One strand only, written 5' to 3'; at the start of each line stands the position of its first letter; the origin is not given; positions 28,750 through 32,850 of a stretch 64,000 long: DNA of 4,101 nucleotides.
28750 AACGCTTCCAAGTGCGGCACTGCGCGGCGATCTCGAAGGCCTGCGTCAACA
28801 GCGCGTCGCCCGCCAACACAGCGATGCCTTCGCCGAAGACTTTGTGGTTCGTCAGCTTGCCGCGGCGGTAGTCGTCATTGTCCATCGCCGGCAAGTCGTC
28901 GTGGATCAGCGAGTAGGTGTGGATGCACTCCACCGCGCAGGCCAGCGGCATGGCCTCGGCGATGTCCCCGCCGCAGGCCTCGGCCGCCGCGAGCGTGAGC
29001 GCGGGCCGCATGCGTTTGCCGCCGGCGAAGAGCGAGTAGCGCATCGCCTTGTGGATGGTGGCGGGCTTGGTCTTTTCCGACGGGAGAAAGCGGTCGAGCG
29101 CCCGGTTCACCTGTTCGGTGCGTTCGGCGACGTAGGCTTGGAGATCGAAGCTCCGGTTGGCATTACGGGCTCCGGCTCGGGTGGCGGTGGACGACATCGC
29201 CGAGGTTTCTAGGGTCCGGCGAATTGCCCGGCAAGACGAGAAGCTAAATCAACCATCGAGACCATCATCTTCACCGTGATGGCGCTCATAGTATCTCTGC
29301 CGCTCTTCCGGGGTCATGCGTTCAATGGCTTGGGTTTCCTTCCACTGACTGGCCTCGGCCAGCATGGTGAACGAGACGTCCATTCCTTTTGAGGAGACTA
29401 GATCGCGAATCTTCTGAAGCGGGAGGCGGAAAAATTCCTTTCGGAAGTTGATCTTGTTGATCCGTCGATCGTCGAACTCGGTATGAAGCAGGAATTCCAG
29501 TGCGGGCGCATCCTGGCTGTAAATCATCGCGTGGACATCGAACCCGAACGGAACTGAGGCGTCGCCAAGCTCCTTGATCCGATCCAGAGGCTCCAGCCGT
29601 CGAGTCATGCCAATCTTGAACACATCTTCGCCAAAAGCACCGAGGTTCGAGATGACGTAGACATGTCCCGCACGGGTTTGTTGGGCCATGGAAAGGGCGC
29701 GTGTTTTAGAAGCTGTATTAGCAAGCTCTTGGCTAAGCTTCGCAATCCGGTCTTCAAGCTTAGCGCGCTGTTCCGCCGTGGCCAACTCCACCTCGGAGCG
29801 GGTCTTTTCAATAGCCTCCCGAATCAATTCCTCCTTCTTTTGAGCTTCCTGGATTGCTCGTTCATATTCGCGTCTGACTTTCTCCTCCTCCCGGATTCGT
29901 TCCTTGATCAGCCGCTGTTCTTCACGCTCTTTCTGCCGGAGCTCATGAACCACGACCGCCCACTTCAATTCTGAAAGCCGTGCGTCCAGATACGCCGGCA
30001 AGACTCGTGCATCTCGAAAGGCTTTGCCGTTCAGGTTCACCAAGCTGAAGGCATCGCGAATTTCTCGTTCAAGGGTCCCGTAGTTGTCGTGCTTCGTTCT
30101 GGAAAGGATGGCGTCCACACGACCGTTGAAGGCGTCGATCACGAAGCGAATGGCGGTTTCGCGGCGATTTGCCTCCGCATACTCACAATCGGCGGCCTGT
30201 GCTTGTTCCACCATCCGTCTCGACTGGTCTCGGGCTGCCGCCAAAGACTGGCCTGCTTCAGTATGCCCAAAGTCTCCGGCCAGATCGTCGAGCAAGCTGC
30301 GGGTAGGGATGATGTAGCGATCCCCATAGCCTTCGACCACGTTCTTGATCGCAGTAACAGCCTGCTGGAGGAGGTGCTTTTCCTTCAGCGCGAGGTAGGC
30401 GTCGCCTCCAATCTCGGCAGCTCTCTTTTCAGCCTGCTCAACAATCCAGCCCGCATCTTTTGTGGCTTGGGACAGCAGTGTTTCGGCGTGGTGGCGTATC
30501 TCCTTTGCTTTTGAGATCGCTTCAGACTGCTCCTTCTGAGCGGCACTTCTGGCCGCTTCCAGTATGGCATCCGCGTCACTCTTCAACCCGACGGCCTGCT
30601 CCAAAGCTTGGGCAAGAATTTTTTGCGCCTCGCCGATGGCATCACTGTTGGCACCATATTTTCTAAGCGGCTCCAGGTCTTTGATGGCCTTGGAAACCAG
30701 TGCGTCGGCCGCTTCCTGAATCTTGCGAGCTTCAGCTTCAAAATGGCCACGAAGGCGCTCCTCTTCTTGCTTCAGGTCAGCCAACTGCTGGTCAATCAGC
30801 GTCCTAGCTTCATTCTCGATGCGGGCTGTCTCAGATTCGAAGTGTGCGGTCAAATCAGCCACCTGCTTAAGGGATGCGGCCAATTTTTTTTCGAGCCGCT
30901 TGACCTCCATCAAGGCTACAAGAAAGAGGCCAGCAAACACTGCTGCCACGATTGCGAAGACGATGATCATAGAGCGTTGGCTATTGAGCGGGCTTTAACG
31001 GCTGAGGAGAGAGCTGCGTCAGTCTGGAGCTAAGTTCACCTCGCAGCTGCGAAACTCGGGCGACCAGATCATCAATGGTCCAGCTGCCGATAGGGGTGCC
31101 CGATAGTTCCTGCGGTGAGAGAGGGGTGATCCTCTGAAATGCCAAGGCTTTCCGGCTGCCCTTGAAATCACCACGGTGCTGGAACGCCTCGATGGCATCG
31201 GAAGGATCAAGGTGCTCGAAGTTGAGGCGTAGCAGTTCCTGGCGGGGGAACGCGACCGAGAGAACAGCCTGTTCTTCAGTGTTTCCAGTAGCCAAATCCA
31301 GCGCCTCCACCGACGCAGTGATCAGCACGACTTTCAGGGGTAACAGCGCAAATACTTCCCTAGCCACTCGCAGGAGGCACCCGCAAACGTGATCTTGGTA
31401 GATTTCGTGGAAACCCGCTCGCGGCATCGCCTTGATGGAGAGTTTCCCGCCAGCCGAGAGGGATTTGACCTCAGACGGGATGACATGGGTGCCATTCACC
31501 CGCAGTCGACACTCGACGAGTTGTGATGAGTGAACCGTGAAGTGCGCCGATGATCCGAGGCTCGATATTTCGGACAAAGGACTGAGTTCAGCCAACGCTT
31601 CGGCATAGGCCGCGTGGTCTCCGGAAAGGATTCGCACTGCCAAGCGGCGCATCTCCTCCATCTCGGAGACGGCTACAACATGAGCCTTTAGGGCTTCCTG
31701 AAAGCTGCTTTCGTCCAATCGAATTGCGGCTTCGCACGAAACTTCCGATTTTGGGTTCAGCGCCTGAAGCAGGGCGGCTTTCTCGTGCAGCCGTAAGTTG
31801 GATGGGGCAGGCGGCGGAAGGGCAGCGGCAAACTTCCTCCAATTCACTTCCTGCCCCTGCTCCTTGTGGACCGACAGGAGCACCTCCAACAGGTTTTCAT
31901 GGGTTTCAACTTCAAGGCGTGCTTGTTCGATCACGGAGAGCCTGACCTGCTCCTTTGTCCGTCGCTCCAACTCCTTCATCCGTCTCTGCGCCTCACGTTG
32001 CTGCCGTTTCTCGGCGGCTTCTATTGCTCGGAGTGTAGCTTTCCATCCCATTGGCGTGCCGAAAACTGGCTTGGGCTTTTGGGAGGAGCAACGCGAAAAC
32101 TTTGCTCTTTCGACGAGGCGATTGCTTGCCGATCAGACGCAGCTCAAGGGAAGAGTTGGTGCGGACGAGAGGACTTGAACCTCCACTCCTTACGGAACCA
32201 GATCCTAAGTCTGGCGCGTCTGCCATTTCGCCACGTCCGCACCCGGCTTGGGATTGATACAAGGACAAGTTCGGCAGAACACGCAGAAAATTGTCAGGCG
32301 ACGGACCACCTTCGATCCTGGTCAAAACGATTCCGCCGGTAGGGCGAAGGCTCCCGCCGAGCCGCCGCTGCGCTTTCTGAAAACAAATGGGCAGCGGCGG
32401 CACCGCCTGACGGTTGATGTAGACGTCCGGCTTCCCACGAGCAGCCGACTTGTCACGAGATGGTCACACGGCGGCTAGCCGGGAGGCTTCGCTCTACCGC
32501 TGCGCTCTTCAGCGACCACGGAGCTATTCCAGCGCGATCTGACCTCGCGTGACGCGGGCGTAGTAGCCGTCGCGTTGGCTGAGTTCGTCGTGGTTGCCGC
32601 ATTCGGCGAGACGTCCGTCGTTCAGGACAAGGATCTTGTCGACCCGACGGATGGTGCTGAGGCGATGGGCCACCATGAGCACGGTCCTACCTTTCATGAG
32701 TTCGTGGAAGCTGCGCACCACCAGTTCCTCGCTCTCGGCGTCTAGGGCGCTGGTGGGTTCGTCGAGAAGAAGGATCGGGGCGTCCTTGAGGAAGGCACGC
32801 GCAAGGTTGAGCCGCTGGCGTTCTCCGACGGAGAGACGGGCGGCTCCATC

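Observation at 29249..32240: Low-GC two-gene islet at tRNA-Leu: TM/coiled-coil DUF4041-T5orf172 protein plus coiled-coil partner (candidate defence or mobile module)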

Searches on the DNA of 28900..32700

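Call 109: search_rna_families(source=window, start=28900, end=32700, threshold=evalue, max_evalue=0.1)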
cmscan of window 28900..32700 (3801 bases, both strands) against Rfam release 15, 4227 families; matches with E-value up to 0.1: 1.
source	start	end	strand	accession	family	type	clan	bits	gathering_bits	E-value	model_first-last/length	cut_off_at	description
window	32160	32240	-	RF00005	tRNA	Gene; tRNA;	CL00001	59.2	29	1.7e-11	1-71/71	no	tRNA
